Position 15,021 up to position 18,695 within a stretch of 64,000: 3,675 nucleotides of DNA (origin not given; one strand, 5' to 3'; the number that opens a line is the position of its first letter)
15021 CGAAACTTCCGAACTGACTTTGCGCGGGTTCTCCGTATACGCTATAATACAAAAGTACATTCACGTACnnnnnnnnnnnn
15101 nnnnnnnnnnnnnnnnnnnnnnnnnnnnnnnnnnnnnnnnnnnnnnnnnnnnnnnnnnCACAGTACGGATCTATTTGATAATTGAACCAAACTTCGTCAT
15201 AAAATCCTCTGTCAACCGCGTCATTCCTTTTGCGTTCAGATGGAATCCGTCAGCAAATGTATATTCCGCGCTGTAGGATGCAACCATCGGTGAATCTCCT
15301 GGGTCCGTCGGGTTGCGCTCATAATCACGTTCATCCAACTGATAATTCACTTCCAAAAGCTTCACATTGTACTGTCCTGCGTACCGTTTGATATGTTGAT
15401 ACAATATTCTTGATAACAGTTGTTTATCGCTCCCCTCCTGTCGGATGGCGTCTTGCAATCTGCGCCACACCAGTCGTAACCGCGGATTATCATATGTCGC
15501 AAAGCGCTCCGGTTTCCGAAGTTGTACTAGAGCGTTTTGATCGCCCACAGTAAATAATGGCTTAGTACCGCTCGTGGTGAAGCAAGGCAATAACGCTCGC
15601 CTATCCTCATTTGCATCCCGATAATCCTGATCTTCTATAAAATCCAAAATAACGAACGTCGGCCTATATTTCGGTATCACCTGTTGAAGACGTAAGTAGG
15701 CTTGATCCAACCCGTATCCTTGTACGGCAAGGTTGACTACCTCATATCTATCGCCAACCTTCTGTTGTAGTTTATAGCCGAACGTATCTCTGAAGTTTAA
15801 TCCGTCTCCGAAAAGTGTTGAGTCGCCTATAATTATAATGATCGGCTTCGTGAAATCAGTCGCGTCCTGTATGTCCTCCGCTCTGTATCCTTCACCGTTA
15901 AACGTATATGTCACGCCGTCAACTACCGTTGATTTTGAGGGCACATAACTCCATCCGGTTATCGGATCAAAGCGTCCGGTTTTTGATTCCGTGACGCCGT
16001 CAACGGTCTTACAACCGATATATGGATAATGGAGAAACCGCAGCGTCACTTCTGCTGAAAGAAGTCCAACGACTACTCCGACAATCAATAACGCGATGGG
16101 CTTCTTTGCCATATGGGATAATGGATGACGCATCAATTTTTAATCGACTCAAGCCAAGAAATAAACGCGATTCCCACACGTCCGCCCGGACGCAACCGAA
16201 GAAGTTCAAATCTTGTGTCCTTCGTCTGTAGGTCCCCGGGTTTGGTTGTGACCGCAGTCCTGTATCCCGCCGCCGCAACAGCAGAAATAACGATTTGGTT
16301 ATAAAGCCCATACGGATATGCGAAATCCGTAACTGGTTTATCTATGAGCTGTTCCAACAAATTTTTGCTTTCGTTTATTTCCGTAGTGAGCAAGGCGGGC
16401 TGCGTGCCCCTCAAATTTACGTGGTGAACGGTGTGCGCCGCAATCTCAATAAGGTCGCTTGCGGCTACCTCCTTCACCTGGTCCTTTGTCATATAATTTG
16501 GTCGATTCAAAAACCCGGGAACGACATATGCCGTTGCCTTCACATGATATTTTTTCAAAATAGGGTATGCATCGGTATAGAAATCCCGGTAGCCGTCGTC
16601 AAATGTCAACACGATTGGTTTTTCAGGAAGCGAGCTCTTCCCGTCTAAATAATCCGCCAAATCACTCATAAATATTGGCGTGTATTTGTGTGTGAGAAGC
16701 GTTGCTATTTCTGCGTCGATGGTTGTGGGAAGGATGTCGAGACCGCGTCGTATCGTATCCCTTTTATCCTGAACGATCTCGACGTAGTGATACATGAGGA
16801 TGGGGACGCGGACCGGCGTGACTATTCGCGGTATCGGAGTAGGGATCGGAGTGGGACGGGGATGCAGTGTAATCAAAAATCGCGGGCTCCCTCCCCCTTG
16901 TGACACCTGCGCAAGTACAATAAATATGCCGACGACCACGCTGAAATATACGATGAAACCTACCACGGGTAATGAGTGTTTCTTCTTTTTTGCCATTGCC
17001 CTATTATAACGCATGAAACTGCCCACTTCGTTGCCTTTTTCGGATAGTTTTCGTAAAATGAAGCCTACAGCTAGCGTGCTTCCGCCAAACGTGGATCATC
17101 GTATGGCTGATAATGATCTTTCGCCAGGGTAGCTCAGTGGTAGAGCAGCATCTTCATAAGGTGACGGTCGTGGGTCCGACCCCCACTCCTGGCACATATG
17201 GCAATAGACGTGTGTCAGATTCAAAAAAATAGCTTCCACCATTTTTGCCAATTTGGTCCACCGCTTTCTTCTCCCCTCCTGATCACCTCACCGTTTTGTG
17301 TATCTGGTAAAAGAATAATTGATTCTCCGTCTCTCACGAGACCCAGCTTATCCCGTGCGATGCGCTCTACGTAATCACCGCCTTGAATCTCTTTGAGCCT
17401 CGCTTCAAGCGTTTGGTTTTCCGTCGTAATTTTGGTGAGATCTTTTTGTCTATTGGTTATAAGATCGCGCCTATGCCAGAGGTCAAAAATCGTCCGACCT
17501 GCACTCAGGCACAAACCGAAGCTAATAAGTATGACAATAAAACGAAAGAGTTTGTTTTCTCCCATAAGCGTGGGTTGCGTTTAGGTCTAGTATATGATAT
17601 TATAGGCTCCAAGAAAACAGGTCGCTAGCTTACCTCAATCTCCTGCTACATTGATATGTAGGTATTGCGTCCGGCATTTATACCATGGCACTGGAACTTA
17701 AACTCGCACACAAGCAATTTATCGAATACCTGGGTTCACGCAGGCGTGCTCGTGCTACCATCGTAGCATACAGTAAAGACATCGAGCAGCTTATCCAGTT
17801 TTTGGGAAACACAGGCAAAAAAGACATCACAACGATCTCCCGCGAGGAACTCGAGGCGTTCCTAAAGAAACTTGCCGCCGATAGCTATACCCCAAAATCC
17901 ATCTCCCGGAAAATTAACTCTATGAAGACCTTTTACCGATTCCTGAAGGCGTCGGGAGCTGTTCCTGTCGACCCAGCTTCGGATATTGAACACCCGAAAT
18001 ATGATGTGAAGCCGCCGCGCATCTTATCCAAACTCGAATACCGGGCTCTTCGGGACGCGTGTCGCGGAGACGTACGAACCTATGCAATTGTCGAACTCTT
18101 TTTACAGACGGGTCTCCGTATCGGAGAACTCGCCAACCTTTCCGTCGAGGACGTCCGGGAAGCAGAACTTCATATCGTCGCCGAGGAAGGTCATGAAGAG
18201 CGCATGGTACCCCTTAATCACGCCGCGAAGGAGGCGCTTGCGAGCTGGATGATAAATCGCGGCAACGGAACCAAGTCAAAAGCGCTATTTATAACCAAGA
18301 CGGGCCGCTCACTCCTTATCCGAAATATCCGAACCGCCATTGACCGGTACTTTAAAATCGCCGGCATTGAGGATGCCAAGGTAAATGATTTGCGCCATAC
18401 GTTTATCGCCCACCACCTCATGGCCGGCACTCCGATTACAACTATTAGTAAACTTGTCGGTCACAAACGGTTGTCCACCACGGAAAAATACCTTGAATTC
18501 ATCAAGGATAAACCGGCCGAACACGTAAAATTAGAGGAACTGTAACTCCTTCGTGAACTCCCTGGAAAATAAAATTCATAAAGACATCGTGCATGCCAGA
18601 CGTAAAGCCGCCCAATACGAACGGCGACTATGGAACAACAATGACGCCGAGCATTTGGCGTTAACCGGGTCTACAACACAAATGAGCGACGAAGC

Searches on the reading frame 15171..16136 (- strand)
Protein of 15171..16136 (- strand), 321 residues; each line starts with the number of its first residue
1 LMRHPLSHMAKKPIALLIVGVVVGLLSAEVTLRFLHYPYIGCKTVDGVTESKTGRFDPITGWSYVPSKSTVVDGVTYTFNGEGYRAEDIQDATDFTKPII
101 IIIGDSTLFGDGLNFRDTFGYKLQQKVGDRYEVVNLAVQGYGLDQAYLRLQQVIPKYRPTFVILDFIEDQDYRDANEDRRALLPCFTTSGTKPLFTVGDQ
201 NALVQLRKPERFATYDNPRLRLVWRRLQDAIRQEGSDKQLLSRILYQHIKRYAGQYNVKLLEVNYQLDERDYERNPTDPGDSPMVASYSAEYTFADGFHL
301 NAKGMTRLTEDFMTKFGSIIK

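Call 41: search_protein_families(library=pfam, proteins=[window:15171-16136:-], max_evalue=0.001)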
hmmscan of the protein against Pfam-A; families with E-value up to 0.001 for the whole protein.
window:15171-16136:- (321 aa): 2 families
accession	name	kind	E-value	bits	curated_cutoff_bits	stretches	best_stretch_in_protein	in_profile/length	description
PF13472.12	Lipase_GDSL_2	-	4.2e-06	27.8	32.9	1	103-305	2-176/178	GDSL-like Lipase/Acylhydrolase family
PF00657.28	Lipase_GDSL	-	0.00014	22.5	23.6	0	100-310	1-206/208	GDSL-like Lipase/Acylhydrolase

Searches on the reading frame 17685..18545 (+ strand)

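Call 41: search_protein_families(library=pfam, proteins=[window:17685-18545:+], max_evalue=0.001)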
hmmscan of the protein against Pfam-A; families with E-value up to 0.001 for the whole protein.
window:17685-18545:+ (286 aa): 3 families
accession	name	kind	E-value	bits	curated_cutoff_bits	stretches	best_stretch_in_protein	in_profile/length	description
PF00589.27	Phage_integrase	-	8e-29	101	27.1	1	114-270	3-166/172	Phage integrase family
PF02899.23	Phage_int_SAM_1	-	8.3e-17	61.7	22.3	1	10-90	2-82/83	Phage integrase, N-terminal SAM-like domain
PF13495.12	Phage_int_SAM_4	-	3.2e-11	43.9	27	1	10-85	3-76/85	Phage integrase, N-terminal SAM-like domain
